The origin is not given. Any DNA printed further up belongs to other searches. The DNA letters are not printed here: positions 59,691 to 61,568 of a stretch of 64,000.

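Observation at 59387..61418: Host-attachment (proposed eRF1-like) protein tightly linked to a beta-CASP RNase: candidate RNA/ribosome quality-control module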

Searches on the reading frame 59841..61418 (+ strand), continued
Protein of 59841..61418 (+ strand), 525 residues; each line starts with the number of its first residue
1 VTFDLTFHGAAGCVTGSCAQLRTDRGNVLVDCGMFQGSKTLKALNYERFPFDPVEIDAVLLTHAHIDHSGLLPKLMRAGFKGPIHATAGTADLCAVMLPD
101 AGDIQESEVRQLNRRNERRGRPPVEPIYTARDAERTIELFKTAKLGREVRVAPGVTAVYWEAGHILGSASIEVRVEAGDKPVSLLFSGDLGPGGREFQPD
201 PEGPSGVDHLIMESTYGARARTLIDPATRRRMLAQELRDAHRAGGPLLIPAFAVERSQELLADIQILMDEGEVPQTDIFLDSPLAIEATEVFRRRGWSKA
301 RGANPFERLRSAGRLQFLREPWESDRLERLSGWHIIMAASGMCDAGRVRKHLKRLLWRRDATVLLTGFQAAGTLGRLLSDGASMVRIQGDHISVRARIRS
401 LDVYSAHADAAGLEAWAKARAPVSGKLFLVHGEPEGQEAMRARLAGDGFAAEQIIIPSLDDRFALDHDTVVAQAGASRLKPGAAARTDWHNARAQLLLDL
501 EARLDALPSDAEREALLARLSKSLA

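Call 75: fold_search(model_id=the predicted structure, library=pdb)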
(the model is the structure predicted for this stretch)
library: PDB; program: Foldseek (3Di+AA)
matches with E <= 10: 1068; with E <= 0.001: 187
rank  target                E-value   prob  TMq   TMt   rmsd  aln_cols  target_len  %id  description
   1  3idz_A                2.1e-32  1.00  0.72  0.86   3.3       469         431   32  Crystal Structure of S378Q mutant TTHA0252 from Thermus thermophilus HB8 (released 2009-08-04)
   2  2dkf_A                6.7e-32  1.00  0.71  0.86   3.3       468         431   33  Crystal Structure of TTHA0252 from Thermus thermophilus HB8, a RNA Degradation Protein of the Metallo-beta-lactamase S (released 2006-12-05)
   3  3ie1_A                1.2e-31  1.00  0.72  0.87   3.1       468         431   32  Crystal structure of H380A mutant TTHA0252 from Thermus thermophilus HB8 complexed with RNA (released 2009-08-04)
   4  3ie0_A                1.2e-31  1.00  0.72  0.87   3.2       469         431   32  Crystal Structure of S378Y mutant TTHA0252 from Thermus thermophilus HB8 (released 2009-08-04)
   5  3a4y_A                1.7e-31  1.00  0.71  0.85   3.5       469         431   32  Crystal Structure of H61A mutant TTHA0252 from Thermus thermophilus HB8 (released 2009-08-04)
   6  3ie2_A                1.2e-30  1.00  0.72  0.86   3.3       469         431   32  Crystal Structure of H400V mutant TTHA0252 from Thermus thermophilus HB8 (released 2009-08-04)
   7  6v4x_H                3.6e-30  1.00  0.68  0.71   5.2       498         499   22  Cryo-EM structure of an active human histone pre-mRNA 3'-end processing machinery at 3.2 Angstrom resolution (released 2020-02-19)
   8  9nb1_H                8.4e-30  1.00  0.69  0.73   6.6       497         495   23  CRYO-EM STRUCTURE OF human U7 SNRNP WITH MUTANT LSM11 that disrupts contacts with CPSF73 (released 2026-01-21)
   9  9nh5_H                1.0e-29  1.00  0.66  0.71   6.7       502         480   23  CRYO-EM STRUCTURE OF HUMAN U7 SNRNP WITH METHYLATED noncleavable H2A* SUBSTRATE PRE-MRNA (core region) (released 2026-01-21)
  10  2ycb_A                1.4e-29  1.00  0.72  0.61   4.1       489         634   24  Structure of the archaeal beta-CASP protein with N-terminal KH domains from Methanothermobacter thermautotrophicus (released 2011-05-25)
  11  9nh6_H                1.4e-29  1.00  0.66  0.57   6.7       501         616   23  CRYO-EM STRUCTURE OF HUMAN U7 SNRNP WITH METHYLATED noncleavable H2A* SUBSTRATE PRE-MRNA (COMPOSITE MAP) (released 2026-01-21)
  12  3af5                  1.7e-29  1.00  0.74  0.61   3.9       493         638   25  The crystal structure of an archaeal CPSF subunit, PH1404 from Pyrococcus horikoshii (released 2010-04-21)
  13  9bct_J                1.7e-29  1.00  0.70  0.58   4.4       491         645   25  Cryo-EM structure of Thermococcus kodakarensis FttA-dependent transcription pre-termination complex containing 44 nt R (released 2024-07-31)
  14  6q55                  2.5e-29  1.00  0.71  0.80   4.4       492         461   23  Crystal structure of Cryptosporidium hominis CPSF3 in complex with Compound 61 (released 2019-11-20)
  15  9bct_M                6.1e-29  1.00  0.68  0.56   5.3       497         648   25  Cryo-EM structure of Thermococcus kodakarensis FttA-dependent transcription pre-termination complex containing 44 nt R (released 2024-07-31)
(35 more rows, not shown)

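Call 96: search_dna_similar(query=window:59841-61418:+, collection=plasmids, mode=protein, max_evalue=1e-40, max_rows=40, rows=spread)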
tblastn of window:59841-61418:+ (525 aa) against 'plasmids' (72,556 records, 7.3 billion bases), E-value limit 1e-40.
Records with a match: 232; places in all: 237; records where one place covers at least 80% of the query: 218.
Best place of each record, by identity: 60-80% 1; <60% 231.
By first word of the organism name: Rhizobium 38; Sphingobium 30; Sinorhizobium 29; Leisingera 13; Cupriavidus 11; Ralstonia 7; Variovorax 7; Agrobacterium 5; Novosphingobium 5; Shinella 5; and 49 more.
By predicted mobility (MOB-suite, as given by PLSDB): non-mobilizable 108; conjugative 95; mobilizable 29.
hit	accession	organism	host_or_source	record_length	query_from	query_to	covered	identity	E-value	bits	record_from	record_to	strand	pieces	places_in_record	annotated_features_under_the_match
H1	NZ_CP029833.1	Azospirillum ramasamyi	single cell,Cow dung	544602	1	518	99%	54.0%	5e-147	473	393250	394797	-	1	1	MBL fold metallo-hydrolase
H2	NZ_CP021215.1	Sinorhizobium meliloti RU11/001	-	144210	5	524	99%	51.8%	1e-143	464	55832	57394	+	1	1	MBL fold metallo-hydrolase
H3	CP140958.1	Sinorhizobium meliloti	Medicago lupulina,whole organism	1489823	5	524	99%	51.8%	5e-142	459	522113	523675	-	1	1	MBL fold metallo-hydrolase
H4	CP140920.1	Sinorhizobium meliloti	Medicago lupulina,whole organism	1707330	5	524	99%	51.8%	5e-142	459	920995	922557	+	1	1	MBL fold metallo-hydrolase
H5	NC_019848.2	Sinorhizobium meliloti GR4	-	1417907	5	524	99%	51.2%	6e-141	456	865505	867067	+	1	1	record has no annotation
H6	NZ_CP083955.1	Mesorhizobium sp. B2-1-1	cell culture,soil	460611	5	524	99%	50.7%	2e-140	454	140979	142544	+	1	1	MBL fold metallo-hydrolase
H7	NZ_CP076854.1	Rhizobium sp. WYJ-E13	Curcuma wenyujin Y.H. Chen et C. ...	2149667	5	491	93%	53.0%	4e-137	445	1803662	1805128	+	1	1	none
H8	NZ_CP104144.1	Rhizobium sullae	Sulla coronaria,cell culture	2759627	5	491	93%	52.1%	3e-140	454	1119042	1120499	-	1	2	record has no annotation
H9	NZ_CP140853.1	Rhizobium beringeri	Trifolium pratense,whole organism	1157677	5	491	93%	51.9%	3e-118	452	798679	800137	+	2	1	record has no annotation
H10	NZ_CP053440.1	Rhizobium brockwellii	Trifolium repens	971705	5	524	99%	48.4%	1e-133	435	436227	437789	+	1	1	MBL fold metallo-hydrolase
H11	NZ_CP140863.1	Rhizobium leguminosarum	Trifolium pratense,whole organism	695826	5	491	93%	51.5%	8e-139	450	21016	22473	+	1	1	MBL fold metallo-hydrolase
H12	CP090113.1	Rhizobium leguminosarum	Trifolium ambiguum,Cell culture,Plant ...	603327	5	491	93%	51.3%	5e-138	447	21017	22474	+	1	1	MBL fold metallo-hydrolase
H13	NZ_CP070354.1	Ensifer sp. PDNC004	cell culture,Plastic debris in ...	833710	5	491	93%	51.2%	3e-137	445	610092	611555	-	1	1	MBL fold metallo-hydrolase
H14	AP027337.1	Sphingobium sp. TomTYG72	-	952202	5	491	93%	49.3%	1e-127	417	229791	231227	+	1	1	MBL fold metallo-hydrolase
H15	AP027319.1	Sphingobium sp. TomTYG42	-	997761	5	491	93%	49.0%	5e-127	416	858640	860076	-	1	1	MBL fold metallo-hydrolase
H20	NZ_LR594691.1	Variovorax sp. WDL1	linuron-contaminated soil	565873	2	444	84%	39.6%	8e-77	270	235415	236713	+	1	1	MBL fold metallo-hydrolase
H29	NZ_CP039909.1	Agrobacterium tumefaciens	-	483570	5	444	84%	37.7%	2e-74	264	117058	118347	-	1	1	MBL fold metallo-hydrolase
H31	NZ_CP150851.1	Burkholderia pyrrocinia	-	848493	2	445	85%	37.0%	2e-70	252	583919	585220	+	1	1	MBL fold metallo-hydrolase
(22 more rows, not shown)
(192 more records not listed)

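Call 97: get_annotated_region(hit=H1, flank=4000)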
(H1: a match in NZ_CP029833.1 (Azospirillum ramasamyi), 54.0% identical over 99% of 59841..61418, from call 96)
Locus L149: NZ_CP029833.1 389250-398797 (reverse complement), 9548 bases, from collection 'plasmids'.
description: Azospirillum ramasamyi strain M2T2B2 plasmid unnamed3, complete sequence
organism: Azospirillum ramasamyi (NCBI taxid 682998)
taxonomy: Bacteria; Pseudomonadota; Alphaproteobacteria; Rhodospirillales; Azospirillaceae; Azospirillum; Azospirillum ramasamyi
host: -; source: single cell,Cow dung; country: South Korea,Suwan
typing (MOB-suite, as given by PLSDB): non-mobilizable
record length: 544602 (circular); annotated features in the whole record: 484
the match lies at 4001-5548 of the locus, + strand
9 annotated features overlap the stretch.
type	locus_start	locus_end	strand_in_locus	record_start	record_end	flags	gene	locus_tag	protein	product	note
CDS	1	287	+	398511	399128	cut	-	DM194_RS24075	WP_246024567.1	RNA polymerase sigma factor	-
CDS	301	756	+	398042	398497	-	-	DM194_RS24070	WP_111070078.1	hypothetical protein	-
CDS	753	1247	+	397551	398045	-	-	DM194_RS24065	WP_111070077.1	periplasmic heavy metal sensor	-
CDS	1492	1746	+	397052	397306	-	-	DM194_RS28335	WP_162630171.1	hypothetical protein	-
CDS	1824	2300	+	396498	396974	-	trxC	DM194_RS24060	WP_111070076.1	thioredoxin TrxC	GO:0006662 - glycerol ether metabolic process [Evidence IEA]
CDS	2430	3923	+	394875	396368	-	-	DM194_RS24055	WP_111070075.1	thymidine phosphorylase family protein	-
CDS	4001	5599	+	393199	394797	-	-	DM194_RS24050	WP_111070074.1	MBL fold metallo-hydrolase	-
CDS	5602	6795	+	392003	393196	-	-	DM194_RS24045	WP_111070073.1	HlyD family efflux transporter periplasmic adaptor subunit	-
CDS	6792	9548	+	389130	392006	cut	rbbA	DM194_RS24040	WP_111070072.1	ribosome-associated ATPase/putative transporter RbbA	GO:0055085 - transmembrane transport [Evidence IEA]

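Call 98: get_annotated_region(hit=H2, flank=4000)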
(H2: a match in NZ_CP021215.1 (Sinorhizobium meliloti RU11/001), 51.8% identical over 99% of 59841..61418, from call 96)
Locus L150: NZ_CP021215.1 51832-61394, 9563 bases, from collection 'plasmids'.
description: Sinorhizobium meliloti RU11/001 plasmid pSmeRU11c, complete sequence
organism: Sinorhizobium meliloti RU11/001 (NCBI taxid 1401243)
taxonomy: Bacteria; Pseudomonadota; Alphaproteobacteria; Hyphomicrobiales; Rhizobiaceae; Sinorhizobium; Sinorhizobium meliloti; Sinorhizobium meliloti RU11/001
host: -; source: -; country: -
typing (MOB-suite, as given by PLSDB): conjugative; replicon rep_cluster_546; relaxase MOBQ; mating-pair formation MPF_T
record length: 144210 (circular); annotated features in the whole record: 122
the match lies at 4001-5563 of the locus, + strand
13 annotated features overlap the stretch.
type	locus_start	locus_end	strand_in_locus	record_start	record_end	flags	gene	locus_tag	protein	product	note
CDS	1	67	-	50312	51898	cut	-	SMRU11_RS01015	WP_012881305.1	PAS domain S-box protein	-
CDS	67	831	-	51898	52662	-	-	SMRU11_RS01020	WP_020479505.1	helix-turn-helix domain-containing protein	GO:0006355 - regulation of DNA-templated transcription [Evidence IEA]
CDS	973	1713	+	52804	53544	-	-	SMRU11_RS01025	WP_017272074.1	response regulator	GO:0000160 - phosphorelay signal transduction system [Evidence IEA]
CDS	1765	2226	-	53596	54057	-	-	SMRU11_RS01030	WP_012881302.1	hypothetical protein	-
CDS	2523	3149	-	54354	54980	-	-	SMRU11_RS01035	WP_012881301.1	DUF6448 family protein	-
CDS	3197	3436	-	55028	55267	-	-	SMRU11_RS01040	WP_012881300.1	hemerythrin domain-containing protein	-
CDS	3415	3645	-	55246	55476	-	-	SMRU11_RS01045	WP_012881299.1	hypothetical protein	-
CDS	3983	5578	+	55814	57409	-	-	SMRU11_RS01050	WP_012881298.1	MBL fold metallo-hydrolase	-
CDS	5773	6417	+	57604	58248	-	-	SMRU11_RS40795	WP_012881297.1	trypsin-like peptidase domain-containing protein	-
CDS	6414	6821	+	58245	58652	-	-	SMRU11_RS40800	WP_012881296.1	S1C family serine protease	-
CDS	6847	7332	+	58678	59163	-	-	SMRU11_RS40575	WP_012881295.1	PDZ domain-containing protein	-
CDS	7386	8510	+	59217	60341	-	-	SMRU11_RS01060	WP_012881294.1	site-2 protease family protein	-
CDS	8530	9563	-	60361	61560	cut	-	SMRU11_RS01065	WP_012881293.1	HlyD family efflux transporter periplasmic adaptor subunit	-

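Call 99: get_annotated_region(hit=H6, flank=4000)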
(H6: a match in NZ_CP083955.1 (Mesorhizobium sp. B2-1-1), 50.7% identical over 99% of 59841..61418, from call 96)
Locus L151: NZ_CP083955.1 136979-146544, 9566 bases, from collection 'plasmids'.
description: Mesorhizobium sp. B2-1-1 plasmid pB2-1-1, complete sequence
organism: Mesorhizobium sp. B2-1-1 (NCBI taxid 2589974)
taxonomy: Bacteria; Pseudomonadota; Alphaproteobacteria; Hyphomicrobiales; Phyllobacteriaceae; Mesorhizobium; Mesorhizobium sp. B2-1-1
host: -; source: cell culture,soil; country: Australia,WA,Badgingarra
typing (MOB-suite, as given by PLSDB): non-mobilizable; replicon IncP; mating-pair formation MPF_T
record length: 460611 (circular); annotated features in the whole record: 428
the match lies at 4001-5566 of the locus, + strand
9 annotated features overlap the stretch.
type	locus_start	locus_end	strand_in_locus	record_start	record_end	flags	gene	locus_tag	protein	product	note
CDS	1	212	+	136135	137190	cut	trbG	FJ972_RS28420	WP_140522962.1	P-type conjugative transfer protein TrbG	GO:0009291 - unidirectional conjugation [Evidence IEA]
CDS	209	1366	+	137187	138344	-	-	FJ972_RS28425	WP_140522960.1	TrbI/VirB10 family protein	-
CDS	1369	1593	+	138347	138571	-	-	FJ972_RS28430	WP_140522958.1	DUF2274 domain-containing protein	-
CDS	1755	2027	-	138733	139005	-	-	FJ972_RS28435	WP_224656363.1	hypothetical protein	-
CDS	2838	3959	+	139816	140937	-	-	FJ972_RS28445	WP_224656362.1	universal stress protein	-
CDS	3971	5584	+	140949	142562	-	-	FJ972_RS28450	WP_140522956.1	MBL fold metallo-hydrolase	-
CDS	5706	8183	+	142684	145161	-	-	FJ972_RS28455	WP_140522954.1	phosphoketolase family protein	-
CDS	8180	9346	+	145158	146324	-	-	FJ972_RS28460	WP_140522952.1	acetate/propionate family kinase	GO:0006083 - acetate metabolic process [Evidence IEA]; GO:0006113 - fermentation [Evidence IEA]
CDS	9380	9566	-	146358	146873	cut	-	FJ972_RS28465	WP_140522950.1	GNAT family N-acetyltransferase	-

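Call 100: get_annotated_region(hit=H10, flank=4000)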
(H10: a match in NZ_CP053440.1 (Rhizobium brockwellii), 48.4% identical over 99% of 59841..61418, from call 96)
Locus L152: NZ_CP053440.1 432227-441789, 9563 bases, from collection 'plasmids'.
description: Rhizobium brockwellii strain CC275e plasmid pRltCC275eF, complete sequence
organism: Rhizobium brockwellii (NCBI taxid 3019932)
taxonomy: Bacteria; Pseudomonadota; Alphaproteobacteria; Hyphomicrobiales; Rhizobiaceae; Rhizobium; Rhizobium brockwellii
host: -; source: Trifolium repens; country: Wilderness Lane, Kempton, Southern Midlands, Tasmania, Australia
typing (MOB-suite, as given by PLSDB): non-mobilizable
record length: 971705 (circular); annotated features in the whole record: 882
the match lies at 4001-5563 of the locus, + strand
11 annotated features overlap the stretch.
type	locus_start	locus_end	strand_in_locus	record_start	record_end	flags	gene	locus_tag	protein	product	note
CDS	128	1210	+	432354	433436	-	adhP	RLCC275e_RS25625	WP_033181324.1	alcohol dehydrogenase AdhP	-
CDS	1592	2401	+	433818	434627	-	-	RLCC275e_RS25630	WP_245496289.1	universal stress protein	-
CDS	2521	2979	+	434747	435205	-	-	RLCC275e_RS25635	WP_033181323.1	pyridoxamine 5'-phosphate oxidase family protein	-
CDS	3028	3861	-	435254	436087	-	-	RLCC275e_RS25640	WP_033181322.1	universal stress protein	-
CDS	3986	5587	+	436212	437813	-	-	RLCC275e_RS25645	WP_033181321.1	MBL fold metallo-hydrolase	-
CDS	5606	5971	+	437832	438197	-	-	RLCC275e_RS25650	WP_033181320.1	hypothetical protein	-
CDS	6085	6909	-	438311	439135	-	-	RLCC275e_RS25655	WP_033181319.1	universal stress protein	-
CDS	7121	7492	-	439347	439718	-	-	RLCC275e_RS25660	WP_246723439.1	hypothetical protein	-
CDS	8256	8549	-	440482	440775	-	-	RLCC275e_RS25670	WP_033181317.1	type II toxin-antitoxin system RelE/ParE family toxin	GO:0030541 - plasmid partitioning [Evidence IEA]; GO:0051290 - protein heterotetramerization [Evidence IEA]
CDS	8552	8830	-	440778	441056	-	-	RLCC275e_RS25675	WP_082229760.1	type II toxin-antitoxin system ParD family antitoxin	GO:0051983 - regulation of chromosome segregation [Evidence IEA]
CDS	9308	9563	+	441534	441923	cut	-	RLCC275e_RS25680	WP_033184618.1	transposase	GO:0006313 - DNA transposition [Evidence IEA]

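Call 104: get_annotated_region(hit=H31, flank=4000)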
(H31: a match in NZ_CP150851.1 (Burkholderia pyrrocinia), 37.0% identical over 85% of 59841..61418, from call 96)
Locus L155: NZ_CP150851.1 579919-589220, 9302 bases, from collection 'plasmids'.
description: Burkholderia pyrrocinia strain BX1 plasmid unnamed, complete sequence
organism: Burkholderia pyrrocinia (NCBI taxid 60550)
taxonomy: Bacteria; Pseudomonadota; Betaproteobacteria; Burkholderiales; Burkholderiaceae; Burkholderia; Burkholderia pyrrocinia
host: -; source: -; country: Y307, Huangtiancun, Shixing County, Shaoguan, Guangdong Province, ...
typing (MOB-suite, as given by PLSDB): non-mobilizable
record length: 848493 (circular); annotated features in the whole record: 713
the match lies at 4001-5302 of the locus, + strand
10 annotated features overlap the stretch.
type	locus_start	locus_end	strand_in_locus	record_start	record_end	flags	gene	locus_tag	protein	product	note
CDS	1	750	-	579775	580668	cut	-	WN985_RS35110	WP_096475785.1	amino acid ABC transporter permease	GO:0006865 - amino acid transport [Evidence IEA]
CDS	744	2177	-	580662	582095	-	argH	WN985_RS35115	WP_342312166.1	argininosuccinate lyase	GO:0042450 - arginine biosynthetic process via ornithine [Evidence IEA]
CDS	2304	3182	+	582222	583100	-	-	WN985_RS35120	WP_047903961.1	LysR substrate-binding domain-containing protein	-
CDS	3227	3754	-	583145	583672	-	-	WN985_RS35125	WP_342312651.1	GNAT family N-acetyltransferase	-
CDS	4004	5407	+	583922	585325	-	-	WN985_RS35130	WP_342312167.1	MBL fold metallo-hydrolase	-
CDS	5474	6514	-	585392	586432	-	-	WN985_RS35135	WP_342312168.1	zinc-dependent alcohol dehydrogenase family protein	-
CDS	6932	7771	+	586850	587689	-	-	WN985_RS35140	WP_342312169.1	universal stress protein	-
CDS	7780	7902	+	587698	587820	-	-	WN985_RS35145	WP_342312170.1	hypothetical protein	-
CDS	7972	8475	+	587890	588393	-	-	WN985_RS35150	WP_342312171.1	universal stress protein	-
CDS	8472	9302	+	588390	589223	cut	-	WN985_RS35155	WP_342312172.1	universal stress protein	-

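Call 105: get_annotated_region(hit=H20, flank=4000)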
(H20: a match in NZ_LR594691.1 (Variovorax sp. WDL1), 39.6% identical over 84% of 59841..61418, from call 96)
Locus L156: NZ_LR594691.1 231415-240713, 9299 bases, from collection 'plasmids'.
description: Variovorax sp. WDL1 plasmid 3
organism: Variovorax sp. WDL1 (NCBI taxid 207745)
taxonomy: Bacteria; Pseudomonadota; Betaproteobacteria; Burkholderiales; Comamonadaceae; Variovorax; Variovorax sp. WDL1
host: -; source: linuron-contaminated soil; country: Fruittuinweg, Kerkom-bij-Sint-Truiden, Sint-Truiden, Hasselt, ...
typing (MOB-suite, as given by PLSDB): mobilizable; relaxase MOBP,MOBP
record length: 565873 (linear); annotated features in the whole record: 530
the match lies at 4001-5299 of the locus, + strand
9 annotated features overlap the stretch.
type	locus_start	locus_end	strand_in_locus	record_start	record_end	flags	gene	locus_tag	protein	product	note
CDS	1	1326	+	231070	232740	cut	-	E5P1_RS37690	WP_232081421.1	DUF3141 domain-containing protein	-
CDS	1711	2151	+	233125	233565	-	-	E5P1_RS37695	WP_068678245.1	hypothetical protein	-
CDS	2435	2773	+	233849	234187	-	-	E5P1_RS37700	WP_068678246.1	DUF2933 domain-containing protein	-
CDS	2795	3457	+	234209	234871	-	-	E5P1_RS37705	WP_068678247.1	isoprenylcysteine carboxylmethyltransferase family protein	-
CDS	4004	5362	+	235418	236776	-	-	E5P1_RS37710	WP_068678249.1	MBL fold metallo-hydrolase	-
CDS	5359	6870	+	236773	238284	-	-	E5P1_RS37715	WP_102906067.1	thymidine phosphorylase family protein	-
CDS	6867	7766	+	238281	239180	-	-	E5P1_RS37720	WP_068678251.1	ribose-phosphate pyrophosphokinase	-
CDS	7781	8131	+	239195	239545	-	-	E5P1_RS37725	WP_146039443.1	hypothetical protein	-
CDS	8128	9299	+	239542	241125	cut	-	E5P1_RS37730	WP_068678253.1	oleate hydratase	GO:0006631 - fatty acid metabolic process [Evidence IEA]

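Call 106: get_annotated_region(hit=H14, flank=4000)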
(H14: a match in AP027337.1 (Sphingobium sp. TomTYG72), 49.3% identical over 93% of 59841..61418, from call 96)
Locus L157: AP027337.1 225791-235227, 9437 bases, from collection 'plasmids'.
description: Sphingobium sp. TomTYG72 plasmid pTomTYG72a DNA, complete genome
organism: Sphingobium sp. TomTYG72 (NCBI taxid 3028890)
taxonomy: Bacteria; Pseudomonadota; Alphaproteobacteria; Sphingomonadales; Sphingomonadaceae; Sphingobium; Sphingobium sp. TomTYG72
host: -; source: -; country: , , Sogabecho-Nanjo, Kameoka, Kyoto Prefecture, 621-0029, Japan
typing (MOB-suite, as given by PLSDB): non-mobilizable; replicon rep_cluster_545
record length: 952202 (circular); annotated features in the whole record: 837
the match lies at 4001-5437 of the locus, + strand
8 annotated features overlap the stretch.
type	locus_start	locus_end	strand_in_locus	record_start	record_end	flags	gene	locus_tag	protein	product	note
CDS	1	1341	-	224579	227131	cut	-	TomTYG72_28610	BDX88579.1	ATPase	-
CDS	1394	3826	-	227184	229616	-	ppsA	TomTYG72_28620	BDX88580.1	phosphoenolpyruvate synthase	-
CDS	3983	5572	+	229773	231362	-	-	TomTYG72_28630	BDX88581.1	MBL fold metallo-hydrolase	-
CDS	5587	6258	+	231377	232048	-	-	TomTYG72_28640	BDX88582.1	hypothetical protein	-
CDS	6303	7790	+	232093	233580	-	-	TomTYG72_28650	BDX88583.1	putative thymidine phosphorylase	-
CDS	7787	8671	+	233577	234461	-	-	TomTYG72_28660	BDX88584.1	phosphoribosylpyrophosphate synthetase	-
CDS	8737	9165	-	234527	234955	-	-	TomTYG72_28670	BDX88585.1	hypothetical protein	-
CDS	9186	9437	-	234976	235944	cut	-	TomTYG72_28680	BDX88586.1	phosphofructokinase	-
